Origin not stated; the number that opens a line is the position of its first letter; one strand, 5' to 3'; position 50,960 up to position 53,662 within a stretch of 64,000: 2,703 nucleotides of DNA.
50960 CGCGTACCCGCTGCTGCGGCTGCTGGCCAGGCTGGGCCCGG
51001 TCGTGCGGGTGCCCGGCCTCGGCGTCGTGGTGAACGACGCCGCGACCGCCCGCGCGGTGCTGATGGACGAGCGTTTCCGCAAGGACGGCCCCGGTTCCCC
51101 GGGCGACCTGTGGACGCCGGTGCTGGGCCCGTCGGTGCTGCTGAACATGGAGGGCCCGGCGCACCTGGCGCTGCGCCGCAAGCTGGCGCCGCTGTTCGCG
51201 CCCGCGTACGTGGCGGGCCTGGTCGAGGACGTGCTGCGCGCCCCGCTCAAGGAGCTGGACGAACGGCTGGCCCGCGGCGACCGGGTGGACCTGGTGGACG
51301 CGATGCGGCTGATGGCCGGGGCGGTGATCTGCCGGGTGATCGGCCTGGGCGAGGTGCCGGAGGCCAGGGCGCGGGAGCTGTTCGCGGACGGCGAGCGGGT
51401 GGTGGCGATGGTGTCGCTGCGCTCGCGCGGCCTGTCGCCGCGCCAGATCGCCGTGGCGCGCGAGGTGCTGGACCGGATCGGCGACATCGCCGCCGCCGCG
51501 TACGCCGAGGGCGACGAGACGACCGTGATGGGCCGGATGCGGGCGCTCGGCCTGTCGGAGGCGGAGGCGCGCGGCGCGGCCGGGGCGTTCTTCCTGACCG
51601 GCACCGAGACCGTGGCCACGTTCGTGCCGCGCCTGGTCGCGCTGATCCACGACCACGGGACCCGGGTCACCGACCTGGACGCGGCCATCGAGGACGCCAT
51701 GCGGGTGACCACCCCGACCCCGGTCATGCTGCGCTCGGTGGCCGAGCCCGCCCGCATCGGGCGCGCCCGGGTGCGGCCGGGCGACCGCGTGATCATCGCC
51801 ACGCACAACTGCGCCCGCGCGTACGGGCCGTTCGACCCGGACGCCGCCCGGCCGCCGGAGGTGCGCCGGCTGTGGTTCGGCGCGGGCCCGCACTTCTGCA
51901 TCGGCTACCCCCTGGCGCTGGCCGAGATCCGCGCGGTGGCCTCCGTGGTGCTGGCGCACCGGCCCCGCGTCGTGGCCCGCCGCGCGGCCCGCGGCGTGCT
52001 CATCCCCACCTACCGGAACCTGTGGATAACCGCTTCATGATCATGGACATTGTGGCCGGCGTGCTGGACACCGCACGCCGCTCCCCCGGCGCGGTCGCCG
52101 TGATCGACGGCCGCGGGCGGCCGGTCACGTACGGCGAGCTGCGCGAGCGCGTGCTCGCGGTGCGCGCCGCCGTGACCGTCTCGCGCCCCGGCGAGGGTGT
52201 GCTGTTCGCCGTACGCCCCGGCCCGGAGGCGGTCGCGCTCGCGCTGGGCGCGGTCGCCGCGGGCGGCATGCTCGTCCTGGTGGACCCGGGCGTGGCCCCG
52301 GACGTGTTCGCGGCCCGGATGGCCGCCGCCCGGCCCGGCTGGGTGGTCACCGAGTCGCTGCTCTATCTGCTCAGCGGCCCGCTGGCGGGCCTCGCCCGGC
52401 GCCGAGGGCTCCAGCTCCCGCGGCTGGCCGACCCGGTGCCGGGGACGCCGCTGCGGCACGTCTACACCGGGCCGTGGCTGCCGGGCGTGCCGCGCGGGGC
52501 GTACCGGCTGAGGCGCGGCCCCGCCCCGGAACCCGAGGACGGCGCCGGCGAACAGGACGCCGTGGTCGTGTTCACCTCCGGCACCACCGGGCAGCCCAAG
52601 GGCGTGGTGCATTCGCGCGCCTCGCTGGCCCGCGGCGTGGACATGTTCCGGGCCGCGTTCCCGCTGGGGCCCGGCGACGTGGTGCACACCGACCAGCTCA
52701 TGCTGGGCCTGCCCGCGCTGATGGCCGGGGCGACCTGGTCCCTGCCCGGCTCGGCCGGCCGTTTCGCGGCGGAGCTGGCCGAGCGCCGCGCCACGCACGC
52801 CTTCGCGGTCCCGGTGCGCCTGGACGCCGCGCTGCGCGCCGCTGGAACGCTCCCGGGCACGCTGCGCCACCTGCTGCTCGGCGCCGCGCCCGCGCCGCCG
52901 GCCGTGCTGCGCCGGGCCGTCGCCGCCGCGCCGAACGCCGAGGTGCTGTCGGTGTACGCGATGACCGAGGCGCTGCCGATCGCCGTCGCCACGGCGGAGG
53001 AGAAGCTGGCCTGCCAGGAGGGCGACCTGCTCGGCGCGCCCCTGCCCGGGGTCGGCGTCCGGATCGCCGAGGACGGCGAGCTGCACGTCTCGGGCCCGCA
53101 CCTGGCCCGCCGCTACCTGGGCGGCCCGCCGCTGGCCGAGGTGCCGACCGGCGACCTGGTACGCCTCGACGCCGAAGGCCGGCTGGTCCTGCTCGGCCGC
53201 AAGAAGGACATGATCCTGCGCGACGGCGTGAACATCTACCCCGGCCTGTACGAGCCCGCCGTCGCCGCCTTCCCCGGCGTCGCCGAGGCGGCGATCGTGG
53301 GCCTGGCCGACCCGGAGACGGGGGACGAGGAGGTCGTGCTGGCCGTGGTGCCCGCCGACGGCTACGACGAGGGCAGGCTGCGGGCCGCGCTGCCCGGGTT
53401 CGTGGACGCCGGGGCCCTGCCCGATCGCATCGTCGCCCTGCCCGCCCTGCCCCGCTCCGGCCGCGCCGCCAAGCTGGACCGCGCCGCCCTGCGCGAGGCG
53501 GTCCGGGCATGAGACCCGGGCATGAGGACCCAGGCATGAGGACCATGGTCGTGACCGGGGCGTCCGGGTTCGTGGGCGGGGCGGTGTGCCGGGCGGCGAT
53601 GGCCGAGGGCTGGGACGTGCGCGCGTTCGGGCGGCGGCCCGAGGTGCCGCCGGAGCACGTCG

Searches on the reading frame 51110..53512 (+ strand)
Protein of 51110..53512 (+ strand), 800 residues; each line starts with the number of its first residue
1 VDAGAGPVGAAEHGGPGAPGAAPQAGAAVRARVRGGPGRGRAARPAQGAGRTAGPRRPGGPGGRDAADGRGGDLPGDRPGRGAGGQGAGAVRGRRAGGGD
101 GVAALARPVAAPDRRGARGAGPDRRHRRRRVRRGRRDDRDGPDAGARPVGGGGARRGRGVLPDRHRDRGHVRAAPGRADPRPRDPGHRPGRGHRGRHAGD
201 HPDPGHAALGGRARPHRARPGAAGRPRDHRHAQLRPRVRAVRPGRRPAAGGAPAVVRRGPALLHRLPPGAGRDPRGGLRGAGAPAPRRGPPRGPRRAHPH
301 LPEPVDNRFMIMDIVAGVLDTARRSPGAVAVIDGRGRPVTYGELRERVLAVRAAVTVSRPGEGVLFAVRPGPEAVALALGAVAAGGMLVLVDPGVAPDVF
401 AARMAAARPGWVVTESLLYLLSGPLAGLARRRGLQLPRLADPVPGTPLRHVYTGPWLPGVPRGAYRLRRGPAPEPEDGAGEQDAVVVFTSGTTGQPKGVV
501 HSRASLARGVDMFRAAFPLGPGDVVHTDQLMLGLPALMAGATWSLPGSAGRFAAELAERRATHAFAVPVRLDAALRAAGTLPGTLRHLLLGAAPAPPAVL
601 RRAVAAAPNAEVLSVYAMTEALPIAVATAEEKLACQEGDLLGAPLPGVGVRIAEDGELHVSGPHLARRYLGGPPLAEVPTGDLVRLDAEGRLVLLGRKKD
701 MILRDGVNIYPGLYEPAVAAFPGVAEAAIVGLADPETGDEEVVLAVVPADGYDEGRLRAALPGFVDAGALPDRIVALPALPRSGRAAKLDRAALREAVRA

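Call 48: search_protein_families(library=pfam, proteins=[window:51110-53512:+], max_evalue=0.001)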
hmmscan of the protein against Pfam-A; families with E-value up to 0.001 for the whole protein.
window:51110-53512:+ (800 aa): 2 families
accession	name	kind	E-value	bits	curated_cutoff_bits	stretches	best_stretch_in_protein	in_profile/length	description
PF00501.34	AMP-binding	-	2.3e-45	155.5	29.9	1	321-670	4-384/384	AMP-binding enzyme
PF13193.12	AMP-binding_C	-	5.2e-08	34.1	24.5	1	715-783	3-72/76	AMP-binding enzyme C-terminal domain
